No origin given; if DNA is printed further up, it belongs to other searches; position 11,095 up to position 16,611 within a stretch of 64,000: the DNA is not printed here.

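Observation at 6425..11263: Unprecedented-looking architecture: tandem MerR/excisionase-type HTH + TM helix + ~600-aa collagen triple-helix stalk + C-terminal H-type-lectin-like head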

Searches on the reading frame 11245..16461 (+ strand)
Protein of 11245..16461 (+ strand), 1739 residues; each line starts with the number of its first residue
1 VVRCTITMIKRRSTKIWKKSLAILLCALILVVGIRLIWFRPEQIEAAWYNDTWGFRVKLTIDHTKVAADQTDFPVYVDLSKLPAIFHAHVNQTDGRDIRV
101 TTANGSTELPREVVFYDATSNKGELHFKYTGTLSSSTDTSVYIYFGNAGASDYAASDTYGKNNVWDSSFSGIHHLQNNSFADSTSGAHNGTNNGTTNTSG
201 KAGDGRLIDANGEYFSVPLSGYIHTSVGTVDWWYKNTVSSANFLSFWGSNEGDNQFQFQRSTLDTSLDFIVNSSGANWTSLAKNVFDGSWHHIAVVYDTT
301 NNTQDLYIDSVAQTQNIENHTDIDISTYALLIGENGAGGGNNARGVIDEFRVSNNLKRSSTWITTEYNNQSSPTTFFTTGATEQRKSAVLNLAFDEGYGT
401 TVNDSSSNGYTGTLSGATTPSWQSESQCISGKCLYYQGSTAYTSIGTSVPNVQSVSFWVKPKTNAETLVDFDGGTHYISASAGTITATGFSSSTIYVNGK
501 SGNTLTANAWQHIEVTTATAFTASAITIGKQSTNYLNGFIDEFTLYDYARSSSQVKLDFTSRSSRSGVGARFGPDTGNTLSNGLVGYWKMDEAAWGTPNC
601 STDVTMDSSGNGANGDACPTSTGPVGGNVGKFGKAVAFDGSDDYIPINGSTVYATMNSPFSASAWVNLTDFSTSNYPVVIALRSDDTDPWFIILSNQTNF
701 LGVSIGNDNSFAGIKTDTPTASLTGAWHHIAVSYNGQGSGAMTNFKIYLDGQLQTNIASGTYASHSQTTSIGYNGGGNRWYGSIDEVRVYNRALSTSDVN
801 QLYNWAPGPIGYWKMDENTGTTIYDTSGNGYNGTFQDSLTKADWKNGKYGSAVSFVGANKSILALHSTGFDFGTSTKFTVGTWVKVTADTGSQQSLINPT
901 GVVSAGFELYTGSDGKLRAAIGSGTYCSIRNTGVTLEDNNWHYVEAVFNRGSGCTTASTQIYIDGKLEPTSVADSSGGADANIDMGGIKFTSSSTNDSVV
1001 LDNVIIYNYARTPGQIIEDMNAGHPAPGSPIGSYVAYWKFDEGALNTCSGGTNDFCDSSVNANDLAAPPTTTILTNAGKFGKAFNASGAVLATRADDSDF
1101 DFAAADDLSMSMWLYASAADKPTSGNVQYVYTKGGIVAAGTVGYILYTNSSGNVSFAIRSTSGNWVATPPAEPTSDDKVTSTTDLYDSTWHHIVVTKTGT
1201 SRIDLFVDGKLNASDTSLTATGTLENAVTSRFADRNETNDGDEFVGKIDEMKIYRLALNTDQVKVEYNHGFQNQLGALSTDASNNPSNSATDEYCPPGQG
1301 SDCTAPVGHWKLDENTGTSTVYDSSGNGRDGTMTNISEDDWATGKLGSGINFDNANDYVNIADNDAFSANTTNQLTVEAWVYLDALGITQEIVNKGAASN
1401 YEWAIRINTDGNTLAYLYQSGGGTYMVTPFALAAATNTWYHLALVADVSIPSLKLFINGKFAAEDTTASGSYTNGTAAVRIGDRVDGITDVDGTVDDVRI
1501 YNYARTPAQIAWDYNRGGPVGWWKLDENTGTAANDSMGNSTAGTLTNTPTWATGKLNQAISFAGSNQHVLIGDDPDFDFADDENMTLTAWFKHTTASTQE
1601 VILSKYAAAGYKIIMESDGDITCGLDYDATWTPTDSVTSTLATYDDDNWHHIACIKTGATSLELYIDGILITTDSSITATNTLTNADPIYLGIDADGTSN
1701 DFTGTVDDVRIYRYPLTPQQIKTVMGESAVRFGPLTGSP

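Call 3: search_protein_families(library=pfam, proteins=[window:11245-16461:+], max_evalue=1)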
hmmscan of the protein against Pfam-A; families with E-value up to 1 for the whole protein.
window:11245-16461:+ (1739 aa): 8 families
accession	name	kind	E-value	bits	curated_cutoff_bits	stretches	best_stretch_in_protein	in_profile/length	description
PF13385.13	Laminin_G_3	-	1e-118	393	27.6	8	1354-1511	2-151/151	Concanavalin A-like lectin/glucanases superfamily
PF07953.20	Toxin_R_bind_N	-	1.3e-24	87.4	23.8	5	605-794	4-191/191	Clostridium neurotoxin, N-terminal receptor binding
PF02210.31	Laminin_G_2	-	9.1e-16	58.9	22.9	3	1637-1711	43-123/126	Laminin G domain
PF00054.30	Laminin_G_1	-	9.2e-07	29.6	24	0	1178-1216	43-81/131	Laminin G domain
PF00354.24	Pentaxin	-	1.9e-05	24.9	25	1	1647-1728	83-170/194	Pentaxin family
PF02973.23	Sialidase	-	0.0014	18.6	26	0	1661-1725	118-185/189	Sialidase, N-terminal domain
PF13650.11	Asp_protease_2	-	0.032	15.4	24.3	1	884-950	10-77/90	Aspartyl protease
PF13975.11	gag-asp_proteas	-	0.05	14.6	28.2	1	881-952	7-79/92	gag-polyprotein putative aspartyl protease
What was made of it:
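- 11266..16464 (+): Downstream giant Laminin_G_3-repeat protein with an N-terminal TM, probably co-transcribed. Eight LamG_3 stretches (call 3).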
